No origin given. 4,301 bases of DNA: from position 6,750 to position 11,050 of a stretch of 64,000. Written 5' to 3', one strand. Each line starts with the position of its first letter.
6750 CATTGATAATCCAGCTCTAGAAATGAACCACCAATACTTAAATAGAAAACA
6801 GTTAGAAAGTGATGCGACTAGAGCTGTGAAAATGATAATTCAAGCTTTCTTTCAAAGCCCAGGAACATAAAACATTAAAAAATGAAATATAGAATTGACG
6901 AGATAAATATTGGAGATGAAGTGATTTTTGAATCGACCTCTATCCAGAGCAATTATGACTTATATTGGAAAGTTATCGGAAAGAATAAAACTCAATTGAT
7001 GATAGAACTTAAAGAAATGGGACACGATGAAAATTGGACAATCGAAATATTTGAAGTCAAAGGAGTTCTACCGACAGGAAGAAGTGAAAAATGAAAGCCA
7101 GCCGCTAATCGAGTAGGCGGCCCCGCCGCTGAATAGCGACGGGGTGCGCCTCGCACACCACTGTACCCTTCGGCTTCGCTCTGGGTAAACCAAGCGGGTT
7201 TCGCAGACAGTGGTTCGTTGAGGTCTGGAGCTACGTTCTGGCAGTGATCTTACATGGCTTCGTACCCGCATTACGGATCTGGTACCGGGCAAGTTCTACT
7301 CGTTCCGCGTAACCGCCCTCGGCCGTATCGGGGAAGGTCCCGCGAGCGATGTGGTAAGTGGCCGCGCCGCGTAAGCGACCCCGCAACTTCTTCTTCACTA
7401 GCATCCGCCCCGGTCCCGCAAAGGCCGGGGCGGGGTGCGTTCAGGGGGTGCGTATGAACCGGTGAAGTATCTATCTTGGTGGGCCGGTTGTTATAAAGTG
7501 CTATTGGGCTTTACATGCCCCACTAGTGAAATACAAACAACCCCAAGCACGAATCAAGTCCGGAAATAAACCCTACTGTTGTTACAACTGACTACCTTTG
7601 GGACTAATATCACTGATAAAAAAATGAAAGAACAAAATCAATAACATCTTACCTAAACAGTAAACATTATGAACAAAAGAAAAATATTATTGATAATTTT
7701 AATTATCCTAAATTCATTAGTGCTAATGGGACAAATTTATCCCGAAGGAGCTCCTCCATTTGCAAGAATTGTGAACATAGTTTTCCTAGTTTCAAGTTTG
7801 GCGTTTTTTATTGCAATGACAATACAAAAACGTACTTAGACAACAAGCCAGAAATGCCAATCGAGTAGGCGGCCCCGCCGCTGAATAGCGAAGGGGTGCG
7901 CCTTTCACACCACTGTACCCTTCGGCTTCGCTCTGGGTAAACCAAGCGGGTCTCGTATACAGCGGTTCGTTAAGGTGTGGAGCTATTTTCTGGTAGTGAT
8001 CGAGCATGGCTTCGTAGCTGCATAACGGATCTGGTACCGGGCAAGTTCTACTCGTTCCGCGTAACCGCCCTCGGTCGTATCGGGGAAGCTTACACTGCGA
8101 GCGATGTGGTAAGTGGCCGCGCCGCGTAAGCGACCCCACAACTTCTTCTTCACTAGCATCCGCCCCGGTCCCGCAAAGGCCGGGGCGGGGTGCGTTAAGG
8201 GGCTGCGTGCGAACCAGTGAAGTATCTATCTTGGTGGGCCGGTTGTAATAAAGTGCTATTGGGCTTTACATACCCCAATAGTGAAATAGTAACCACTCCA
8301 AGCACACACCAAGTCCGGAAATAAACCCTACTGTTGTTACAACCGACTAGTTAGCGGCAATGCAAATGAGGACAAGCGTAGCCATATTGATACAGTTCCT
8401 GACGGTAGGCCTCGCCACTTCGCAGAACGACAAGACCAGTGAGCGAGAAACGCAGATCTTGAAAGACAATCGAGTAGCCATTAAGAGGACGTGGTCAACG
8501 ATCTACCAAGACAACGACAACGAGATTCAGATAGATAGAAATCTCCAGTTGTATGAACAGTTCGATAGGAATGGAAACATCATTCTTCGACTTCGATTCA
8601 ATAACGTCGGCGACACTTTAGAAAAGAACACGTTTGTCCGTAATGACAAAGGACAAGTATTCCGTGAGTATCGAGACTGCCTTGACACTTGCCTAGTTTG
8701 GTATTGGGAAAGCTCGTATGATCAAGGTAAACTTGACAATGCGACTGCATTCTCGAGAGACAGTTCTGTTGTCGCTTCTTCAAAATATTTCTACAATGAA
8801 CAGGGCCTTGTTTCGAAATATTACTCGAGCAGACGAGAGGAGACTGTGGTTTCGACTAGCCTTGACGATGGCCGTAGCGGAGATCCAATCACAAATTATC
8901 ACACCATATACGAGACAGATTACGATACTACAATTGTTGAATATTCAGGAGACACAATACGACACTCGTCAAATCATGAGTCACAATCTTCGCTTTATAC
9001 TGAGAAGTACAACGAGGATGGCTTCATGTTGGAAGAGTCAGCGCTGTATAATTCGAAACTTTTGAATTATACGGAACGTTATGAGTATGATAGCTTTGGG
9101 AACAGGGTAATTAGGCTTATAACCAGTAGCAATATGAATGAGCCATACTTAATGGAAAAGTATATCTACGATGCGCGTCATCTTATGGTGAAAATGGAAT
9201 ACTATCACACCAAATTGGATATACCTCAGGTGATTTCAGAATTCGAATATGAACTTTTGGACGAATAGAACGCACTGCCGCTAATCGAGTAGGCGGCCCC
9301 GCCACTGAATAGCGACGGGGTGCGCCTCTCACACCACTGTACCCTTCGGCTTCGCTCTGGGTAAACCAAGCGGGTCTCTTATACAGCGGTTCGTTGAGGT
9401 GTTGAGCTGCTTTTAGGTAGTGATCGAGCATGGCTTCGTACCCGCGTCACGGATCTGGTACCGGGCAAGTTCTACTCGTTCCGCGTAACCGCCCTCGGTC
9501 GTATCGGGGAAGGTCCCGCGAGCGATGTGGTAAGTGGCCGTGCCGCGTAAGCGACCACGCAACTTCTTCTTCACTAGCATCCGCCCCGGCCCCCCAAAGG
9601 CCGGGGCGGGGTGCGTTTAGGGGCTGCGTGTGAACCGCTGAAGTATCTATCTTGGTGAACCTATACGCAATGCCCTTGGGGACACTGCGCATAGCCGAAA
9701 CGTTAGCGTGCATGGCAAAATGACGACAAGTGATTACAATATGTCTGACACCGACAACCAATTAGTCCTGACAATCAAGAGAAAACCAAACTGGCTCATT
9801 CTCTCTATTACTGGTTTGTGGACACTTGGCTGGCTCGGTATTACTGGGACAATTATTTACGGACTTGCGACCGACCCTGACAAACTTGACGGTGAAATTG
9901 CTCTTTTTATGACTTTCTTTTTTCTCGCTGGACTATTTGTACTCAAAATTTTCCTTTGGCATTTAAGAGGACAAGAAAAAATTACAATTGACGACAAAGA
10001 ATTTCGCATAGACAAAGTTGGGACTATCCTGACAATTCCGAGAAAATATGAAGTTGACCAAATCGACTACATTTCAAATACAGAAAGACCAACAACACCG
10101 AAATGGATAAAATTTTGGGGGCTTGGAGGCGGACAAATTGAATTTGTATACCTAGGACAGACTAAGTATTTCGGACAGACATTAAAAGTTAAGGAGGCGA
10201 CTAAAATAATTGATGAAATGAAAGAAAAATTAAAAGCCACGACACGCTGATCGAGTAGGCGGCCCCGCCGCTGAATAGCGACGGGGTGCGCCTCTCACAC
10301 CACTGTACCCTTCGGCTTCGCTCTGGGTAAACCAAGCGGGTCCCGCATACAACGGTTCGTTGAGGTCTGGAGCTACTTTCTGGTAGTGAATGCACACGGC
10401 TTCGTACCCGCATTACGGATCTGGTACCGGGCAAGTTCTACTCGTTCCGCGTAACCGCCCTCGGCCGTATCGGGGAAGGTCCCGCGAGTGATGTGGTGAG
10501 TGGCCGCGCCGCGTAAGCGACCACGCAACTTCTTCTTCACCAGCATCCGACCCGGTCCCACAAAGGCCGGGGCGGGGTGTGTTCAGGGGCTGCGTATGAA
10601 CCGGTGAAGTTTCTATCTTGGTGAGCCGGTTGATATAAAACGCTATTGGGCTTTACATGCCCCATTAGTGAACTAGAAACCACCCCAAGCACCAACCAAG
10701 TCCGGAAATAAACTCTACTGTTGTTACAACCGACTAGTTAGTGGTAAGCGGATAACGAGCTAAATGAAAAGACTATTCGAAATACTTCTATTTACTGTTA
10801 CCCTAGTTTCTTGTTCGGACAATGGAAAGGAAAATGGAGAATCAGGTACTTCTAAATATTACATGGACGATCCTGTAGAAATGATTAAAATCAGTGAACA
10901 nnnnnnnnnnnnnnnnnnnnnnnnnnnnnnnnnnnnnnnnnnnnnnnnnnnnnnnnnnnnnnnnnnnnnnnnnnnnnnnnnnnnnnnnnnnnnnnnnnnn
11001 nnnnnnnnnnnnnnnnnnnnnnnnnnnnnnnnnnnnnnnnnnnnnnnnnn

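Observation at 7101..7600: Giant (~500 bp) composite attC-like sites: seven copies that behave as single recombination sites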

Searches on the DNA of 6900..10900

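Call 52: search_rna_families(source=window, start=6900, end=10900, threshold=evalue, max_evalue=1)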
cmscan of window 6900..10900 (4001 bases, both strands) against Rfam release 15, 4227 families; matches with E-value up to 1: 0.
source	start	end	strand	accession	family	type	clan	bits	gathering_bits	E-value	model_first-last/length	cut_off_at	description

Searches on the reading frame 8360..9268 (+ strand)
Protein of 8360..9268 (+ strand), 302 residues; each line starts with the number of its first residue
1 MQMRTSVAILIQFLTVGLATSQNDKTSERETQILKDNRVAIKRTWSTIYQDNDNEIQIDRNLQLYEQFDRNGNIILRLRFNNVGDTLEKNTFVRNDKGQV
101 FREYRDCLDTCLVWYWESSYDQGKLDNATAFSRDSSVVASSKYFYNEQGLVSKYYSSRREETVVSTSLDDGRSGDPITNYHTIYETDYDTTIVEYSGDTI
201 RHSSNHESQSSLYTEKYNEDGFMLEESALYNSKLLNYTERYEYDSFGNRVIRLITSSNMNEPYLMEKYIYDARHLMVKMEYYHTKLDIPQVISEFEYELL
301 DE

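Call 7: search_protein_families(library=pfam, proteins=[window:8360-9268:+], max_evalue=0.01)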
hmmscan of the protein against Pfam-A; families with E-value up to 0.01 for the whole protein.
window:8360-9268:+ (302 aa): 0 families

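Call 77: find_encoding_contigs(protein=window:8360-9268:+, flank=6000, max_places=6)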
Protein window:8360-9268:+ (302 aa): 2 contigs read that carry it; 2 places shown.
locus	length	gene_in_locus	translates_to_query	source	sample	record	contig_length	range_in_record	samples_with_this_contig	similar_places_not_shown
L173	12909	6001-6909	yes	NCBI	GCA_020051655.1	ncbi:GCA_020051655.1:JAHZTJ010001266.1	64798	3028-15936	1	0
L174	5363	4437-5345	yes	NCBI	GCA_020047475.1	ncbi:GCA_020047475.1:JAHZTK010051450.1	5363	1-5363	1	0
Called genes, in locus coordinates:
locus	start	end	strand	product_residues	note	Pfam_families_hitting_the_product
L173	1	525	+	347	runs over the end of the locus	PF07719:TPR_2 (faint), PF13174:TPR_6 (faint), PF13424:TPR_12 (faint), PF13428:TPR_14 (faint), PF13432:TPR_16 (faint), PF14559:TPR_19 (weak), PF14559:TPR_19 (weak), PF00515:TPR_1 (weak), +5 more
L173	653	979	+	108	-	-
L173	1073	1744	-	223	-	-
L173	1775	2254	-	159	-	-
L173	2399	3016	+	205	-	PF00041:fn3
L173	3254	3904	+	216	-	-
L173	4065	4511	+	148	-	-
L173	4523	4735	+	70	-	-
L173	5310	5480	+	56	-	-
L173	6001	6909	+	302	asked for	-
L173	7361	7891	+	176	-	-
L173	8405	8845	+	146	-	-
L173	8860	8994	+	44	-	-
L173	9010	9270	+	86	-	-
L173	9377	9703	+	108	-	-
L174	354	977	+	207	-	-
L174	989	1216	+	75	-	-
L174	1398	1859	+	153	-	-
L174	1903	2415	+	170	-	-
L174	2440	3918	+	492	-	-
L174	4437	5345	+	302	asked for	-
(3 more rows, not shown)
